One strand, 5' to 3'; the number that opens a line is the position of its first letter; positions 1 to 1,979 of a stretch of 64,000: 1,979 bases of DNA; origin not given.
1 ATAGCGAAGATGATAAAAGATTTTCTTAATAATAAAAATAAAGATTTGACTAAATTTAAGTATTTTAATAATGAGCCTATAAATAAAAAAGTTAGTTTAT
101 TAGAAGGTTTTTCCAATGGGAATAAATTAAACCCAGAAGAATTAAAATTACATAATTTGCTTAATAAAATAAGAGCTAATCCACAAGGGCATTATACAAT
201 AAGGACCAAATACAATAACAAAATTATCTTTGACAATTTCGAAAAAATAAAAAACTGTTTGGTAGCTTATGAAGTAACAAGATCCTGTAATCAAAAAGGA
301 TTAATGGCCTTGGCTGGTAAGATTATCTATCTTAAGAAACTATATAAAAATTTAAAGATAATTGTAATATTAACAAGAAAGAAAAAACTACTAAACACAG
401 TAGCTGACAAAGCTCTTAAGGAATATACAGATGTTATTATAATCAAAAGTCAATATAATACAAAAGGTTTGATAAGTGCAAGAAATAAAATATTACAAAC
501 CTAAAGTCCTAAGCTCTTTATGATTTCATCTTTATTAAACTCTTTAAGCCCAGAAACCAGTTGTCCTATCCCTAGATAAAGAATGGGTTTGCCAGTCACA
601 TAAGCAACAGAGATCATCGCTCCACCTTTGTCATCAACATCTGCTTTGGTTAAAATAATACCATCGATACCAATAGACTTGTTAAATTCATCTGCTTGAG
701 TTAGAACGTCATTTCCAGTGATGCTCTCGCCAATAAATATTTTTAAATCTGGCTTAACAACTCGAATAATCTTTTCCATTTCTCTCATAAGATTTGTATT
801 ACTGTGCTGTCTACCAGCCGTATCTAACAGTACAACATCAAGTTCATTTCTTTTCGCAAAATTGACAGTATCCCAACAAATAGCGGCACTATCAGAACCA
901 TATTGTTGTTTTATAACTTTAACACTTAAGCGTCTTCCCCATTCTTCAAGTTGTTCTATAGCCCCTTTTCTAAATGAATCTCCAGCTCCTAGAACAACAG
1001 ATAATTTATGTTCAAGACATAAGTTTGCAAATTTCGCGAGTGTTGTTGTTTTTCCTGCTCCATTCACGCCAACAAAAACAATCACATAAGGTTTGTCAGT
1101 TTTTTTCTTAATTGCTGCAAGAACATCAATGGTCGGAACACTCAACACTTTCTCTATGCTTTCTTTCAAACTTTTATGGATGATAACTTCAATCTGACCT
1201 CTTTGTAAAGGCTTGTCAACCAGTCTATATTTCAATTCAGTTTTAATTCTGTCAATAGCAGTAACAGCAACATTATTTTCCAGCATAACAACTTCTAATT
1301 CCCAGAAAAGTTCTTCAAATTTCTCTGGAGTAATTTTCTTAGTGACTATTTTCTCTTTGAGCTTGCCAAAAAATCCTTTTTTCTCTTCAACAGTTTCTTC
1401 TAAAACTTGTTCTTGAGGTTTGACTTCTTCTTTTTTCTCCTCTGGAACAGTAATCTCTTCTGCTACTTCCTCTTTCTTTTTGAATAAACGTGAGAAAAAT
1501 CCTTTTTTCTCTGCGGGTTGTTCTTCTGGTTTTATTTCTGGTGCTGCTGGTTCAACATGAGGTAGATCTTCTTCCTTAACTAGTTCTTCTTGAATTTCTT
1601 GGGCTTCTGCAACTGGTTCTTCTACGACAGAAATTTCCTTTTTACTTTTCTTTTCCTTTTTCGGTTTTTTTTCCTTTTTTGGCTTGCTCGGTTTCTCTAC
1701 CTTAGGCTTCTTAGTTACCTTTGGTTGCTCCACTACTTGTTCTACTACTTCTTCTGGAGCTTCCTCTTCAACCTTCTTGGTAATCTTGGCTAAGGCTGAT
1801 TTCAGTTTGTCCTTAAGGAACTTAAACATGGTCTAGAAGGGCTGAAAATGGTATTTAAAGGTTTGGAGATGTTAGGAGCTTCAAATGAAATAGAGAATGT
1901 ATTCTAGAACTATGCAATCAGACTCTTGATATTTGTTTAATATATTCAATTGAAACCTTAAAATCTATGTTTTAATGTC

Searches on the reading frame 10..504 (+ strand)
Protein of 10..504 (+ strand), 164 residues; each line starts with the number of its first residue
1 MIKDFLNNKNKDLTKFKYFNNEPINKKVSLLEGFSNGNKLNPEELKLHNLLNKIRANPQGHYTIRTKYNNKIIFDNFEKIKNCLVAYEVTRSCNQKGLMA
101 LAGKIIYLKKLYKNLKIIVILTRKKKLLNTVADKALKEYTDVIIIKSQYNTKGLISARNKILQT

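Call 3: search_protein_families(library=pfam, proteins=[window:10-504:+], max_evalue=1)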
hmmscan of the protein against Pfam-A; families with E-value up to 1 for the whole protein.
window:10-504:+ (164 aa): 1 family
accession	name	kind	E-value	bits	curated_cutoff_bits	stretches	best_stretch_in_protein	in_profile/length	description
PF00535.33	Glycos_transf_2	-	0.004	17.6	23.3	1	111-163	24-75/168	Glycosyl transferase family 2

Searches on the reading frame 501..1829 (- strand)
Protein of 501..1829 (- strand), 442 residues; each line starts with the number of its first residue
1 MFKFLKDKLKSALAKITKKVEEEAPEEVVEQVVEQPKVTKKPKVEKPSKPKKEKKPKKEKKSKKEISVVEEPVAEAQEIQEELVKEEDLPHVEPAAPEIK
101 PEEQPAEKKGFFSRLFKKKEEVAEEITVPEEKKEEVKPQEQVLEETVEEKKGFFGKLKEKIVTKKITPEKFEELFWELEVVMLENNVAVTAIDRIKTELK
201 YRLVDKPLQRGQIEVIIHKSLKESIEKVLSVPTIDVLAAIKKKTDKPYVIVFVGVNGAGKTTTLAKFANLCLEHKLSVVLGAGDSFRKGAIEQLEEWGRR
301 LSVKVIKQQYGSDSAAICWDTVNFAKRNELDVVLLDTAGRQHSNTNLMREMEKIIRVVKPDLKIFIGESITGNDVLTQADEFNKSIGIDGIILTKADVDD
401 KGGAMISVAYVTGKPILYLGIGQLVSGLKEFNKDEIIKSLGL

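Call 3: search_protein_families(library=pfam, proteins=[window:501-1829:-], max_evalue=1)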
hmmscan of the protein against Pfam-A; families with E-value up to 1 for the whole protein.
window:501-1829:- (442 aa): 15 families
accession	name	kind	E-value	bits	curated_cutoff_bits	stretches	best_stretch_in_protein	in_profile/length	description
PF00448.28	SRP54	-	1.2e-66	224.5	22.7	1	247-440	1-194/196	SRP54-type protein, GTPase domain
PF02881.24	SRP54_N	-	2.7e-05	24.7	22.4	1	163-218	15-72/75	SRP54-type protein, helical bundle domain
PF00005.33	ABC_tran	-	0.00088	20.3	25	1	249-334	13-89/137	ABC transporter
PF06414.18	Zeta_toxin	-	0.0023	17.8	22.3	1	240-288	7-56/199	Zeta toxin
PF13604.12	AAA_30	-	0.0045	17.2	27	1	241-284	11-55/191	AAA domain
PF13401.12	AAA_22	-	0.012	16.4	27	1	247-326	5-59/130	AAA domain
PF19993.5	DO-GTPase2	-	0.013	15.6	27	1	249-299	2-51/226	Double-GTPase 2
PF00025.27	Arf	-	0.032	14.2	22.3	1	239-269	7-36/174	ADP-ribosylation factor family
PF03308.22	MeaB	-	0.033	13.6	23.1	1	234-273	20-59/273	Methylmalonyl Co-A mutase-associated GTPase MeaB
PF25199.1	nSTAND_NTPase5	-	0.041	14.1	34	1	239-279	31-74/145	Novel STAND NTPase 5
PF24878.1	YkcB_C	-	0.045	14.1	27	1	230-297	17-81/85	Putative mannosyltransferase YkcB-like, C-terminal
PF13671.12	AAA_33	-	0.071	13.9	27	1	249-268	1-20/143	AAA domain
PF13207.12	AAA_17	-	0.094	13.4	27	1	253-366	1-108/136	AAA domain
PF13191.12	AAA_16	-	0.1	13.5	32.6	1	247-311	24-84/167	AAA ATPase domain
PF04851.21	ResIII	-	0.36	11.2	22.5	1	239-301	18-80/164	Type III restriction enzyme, res subunit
